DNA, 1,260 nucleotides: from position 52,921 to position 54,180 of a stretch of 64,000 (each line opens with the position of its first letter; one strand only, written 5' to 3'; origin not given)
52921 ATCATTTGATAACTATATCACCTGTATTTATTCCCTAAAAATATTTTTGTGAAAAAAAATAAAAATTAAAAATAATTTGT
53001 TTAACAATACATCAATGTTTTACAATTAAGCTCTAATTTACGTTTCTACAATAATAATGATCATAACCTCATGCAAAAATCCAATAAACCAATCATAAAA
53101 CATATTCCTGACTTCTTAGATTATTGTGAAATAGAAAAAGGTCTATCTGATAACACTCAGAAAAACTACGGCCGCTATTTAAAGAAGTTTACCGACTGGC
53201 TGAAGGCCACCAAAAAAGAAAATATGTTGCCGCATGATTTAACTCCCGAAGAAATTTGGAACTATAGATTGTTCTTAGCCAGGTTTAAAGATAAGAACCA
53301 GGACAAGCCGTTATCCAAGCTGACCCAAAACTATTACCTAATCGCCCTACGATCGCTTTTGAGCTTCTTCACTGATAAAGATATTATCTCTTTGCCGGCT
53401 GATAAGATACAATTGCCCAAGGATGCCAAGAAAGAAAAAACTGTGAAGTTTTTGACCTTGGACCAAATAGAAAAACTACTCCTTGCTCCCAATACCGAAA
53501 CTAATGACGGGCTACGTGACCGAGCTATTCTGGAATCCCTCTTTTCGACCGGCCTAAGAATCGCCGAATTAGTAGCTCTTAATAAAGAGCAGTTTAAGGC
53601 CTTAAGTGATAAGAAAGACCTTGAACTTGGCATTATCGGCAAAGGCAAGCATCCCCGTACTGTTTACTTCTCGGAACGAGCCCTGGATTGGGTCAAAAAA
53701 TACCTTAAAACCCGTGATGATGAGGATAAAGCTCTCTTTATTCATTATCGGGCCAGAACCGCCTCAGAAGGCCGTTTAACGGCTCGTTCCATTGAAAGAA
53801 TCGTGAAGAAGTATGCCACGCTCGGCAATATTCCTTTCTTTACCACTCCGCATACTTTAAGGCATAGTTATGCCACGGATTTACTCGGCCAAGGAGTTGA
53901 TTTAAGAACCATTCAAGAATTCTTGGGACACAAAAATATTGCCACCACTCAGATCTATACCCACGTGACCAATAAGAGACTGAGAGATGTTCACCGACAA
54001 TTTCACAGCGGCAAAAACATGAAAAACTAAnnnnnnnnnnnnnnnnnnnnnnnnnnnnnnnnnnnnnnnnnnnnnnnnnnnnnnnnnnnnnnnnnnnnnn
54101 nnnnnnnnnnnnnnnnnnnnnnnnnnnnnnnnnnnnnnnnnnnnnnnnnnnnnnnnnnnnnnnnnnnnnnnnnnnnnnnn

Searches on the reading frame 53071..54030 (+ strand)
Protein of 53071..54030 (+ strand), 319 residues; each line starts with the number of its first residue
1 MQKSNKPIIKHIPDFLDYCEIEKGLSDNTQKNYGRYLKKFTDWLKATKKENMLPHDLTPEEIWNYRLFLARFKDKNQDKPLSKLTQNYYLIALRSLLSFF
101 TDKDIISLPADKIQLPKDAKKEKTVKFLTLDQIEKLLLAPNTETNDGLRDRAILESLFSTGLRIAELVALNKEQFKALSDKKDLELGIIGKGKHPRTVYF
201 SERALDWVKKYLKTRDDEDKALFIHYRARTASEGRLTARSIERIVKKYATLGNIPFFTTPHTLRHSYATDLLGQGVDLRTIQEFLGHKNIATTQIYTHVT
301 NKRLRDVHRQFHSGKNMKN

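Call 89: find_homologous_proteins(query=window:53071-54030:+, max_evalue=1e-30)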
Query window:53071-54030:+ (319 aa): 7999 proteins with E <= 1e-30 among 8000 candidates; the best 120 are listed.
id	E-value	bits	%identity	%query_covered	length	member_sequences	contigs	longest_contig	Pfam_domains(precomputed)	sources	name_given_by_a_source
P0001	8.6e-207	703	98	100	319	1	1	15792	PF13495.13,PF13102.13,PF00589.28,PF02899.24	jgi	jgi:site-specific recombinase XerD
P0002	4.0e-206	701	98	100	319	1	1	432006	PF13495.13,PF13102.13,PF00589.28,PF02899.24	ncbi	ncbi:MAG: tyrosine-type recombinase/integrase [Minisyncoccales bacterium]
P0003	7.3e-206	700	98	100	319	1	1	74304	PF13495.13,PF13102.13,PF00589.28,PF02899.24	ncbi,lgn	ncbi:MAG: tyrosine-type recombinase/integrase [Minisyncoccales bacterium]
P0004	3.3e-204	695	97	100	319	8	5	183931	PF13495.13,PF13102.13,PF00589.28,PF02899.24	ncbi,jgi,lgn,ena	-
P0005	1.7e-203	693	97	100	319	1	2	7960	PF13495.13,PF13102.13,PF00589.28,PF02899.24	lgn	-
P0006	8.8e-202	687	96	100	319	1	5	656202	PF13495.13,PF13102.13,PF00589.28,PF02899.24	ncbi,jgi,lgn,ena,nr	ncbi:MAG TPA: tyrosine-type recombinase/integrase [Candidatus Pacearchaeota archaeon]|nr:tyrosine-ty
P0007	1.7e-201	686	96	100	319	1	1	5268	PF13495.13,PF13102.13,PF00589.28,PF02899.24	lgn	-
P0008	3.0e-201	685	96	100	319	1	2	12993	PF13495.13,PF13102.13,PF00589.28,PF02899.24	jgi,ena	jgi:site-specific recombinase XerD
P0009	7.4e-200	681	96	100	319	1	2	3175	PF13495.13,PF00589.28,PF02899.24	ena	-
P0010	1.0e-199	680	95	100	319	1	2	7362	PF13495.13,PF13102.13,PF00589.28,PF02899.24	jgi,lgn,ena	jgi:site-specific recombinase XerD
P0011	1.7e-199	679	95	100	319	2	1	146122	PF13495.13,PF13102.13,PF00589.28,PF02899.24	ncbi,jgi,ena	-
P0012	4.7e-199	678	95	100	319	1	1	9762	PF13495.13,PF13102.13,PF00589.28,PF02899.24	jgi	jgi:site-specific recombinase XerD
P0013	1.1e-198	677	95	100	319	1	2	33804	PF13495.13,PF13102.13,PF00589.28,PF02899.24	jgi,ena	-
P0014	2.4e-198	676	95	100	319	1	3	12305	PF13495.13,PF13102.13,PF00589.28,PF02899.24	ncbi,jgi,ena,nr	ncbi:tyrosine-type recombinase/integrase [bacterium]|jgi:site-specific recombinase XerD|nr:tyrosine-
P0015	4.6e-197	671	94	100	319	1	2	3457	PF13495.13,PF13102.13,PF00589.28,PF02899.24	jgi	jgi:site-specific recombinase XerD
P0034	1.1e-189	647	91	100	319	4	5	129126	PF13495.13,PF00589.28,PF02899.24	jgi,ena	-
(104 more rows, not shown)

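Call 90: find_encoding_contigs(protein=P0002, flank=2500, max_places=1)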
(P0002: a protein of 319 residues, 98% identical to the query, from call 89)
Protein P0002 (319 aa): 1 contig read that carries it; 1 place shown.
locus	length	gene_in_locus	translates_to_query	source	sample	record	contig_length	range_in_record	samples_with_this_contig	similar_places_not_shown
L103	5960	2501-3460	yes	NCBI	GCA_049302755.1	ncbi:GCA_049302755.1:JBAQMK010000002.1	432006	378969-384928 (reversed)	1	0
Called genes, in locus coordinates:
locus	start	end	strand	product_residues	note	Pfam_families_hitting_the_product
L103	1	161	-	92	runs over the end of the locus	PF01016:Ribosomal_L27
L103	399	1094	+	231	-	PF01255:Prenyltransf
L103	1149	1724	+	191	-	-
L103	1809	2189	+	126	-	-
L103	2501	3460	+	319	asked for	PF02899:Phage_int_SAM_1, PF13102:Phage_int_SAM_5 (weak), PF13495:Phage_int_SAM_4 (weak), PF00589:Phage_integrase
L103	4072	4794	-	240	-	PF00121:TIM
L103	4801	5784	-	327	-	PF01087:GalP_UDP_transf, PF16268:DUF4921 (faint), PF01230:HIT (faint), PF02744:GalP_UDP_tr_C, PF11969:DcpS_C (weak)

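Call 91: find_encoding_contigs(protein=P0006, flank=2500, max_places=1)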
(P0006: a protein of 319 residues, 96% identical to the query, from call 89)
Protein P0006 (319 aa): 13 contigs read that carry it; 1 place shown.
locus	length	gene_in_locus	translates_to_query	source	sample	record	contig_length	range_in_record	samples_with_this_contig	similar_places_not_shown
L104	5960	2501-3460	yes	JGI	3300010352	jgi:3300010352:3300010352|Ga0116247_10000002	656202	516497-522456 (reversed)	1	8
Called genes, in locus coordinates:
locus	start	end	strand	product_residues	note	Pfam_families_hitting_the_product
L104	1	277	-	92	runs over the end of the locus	PF01016:Ribosomal_L27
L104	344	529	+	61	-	-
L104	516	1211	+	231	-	PF01255:Prenyltransf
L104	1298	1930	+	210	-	-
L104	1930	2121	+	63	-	-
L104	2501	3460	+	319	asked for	PF13102:Phage_int_SAM_5 (weak), PF02899:Phage_int_SAM_1, PF13495:Phage_int_SAM_4 (weak), PF00589:Phage_integrase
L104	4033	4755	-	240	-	PF00121:TIM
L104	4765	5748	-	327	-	PF01087:GalP_UDP_transf, PF11969:DcpS_C (faint), PF16268:DUF4921 (weak), PF01230:HIT (faint), PF19327:Ap4A_phos_N (weak), PF02744:GalP_UDP_tr_C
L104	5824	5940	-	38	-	-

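Call 92: find_encoding_contigs(protein=P0011, flank=2500, max_places=1)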
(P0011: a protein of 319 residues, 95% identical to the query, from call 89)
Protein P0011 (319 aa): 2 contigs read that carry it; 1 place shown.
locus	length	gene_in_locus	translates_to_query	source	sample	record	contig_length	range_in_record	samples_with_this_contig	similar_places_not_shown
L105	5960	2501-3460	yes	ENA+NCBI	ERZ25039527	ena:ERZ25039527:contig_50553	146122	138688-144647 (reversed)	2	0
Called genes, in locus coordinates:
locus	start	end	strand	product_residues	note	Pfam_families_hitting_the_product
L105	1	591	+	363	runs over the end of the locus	-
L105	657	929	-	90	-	PF01016:Ribosomal_L27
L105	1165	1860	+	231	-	PF01255:Prenyltransf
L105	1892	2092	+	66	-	-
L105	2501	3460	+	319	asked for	PF13102:Phage_int_SAM_5 (weak), PF02899:Phage_int_SAM_1, PF13495:Phage_int_SAM_4 (weak), PF00589:Phage_integrase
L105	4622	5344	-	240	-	PF00121:TIM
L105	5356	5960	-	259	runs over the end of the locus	PF01087:GalP_UDP_transf, PF01230:HIT (faint), PF16268:DUF4921, PF19327:Ap4A_phos_N, PF02744:GalP_UDP_tr_C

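Call 93: find_encoding_contigs(protein=P0034, flank=2500, max_places=1)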
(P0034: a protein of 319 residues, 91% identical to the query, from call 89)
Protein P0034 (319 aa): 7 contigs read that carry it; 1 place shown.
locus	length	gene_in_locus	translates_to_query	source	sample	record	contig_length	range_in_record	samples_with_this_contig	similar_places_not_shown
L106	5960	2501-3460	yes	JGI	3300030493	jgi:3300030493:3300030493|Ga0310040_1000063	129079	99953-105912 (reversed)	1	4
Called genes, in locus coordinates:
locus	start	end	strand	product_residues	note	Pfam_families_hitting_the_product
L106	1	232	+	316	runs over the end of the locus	PF14088:DUF4268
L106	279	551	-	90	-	PF01016:Ribosomal_L27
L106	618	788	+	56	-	-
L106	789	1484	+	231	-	PF01255:Prenyltransf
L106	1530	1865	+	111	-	-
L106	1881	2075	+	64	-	-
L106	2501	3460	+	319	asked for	PF02899:Phage_int_SAM_1, PF13495:Phage_int_SAM_4 (faint), PF00589:Phage_integrase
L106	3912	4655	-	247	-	PF00121:TIM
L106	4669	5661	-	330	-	PF01087:GalP_UDP_transf, PF16268:DUF4921 (weak), PF02744:GalP_UDP_tr_C, PF11969:DcpS_C (weak)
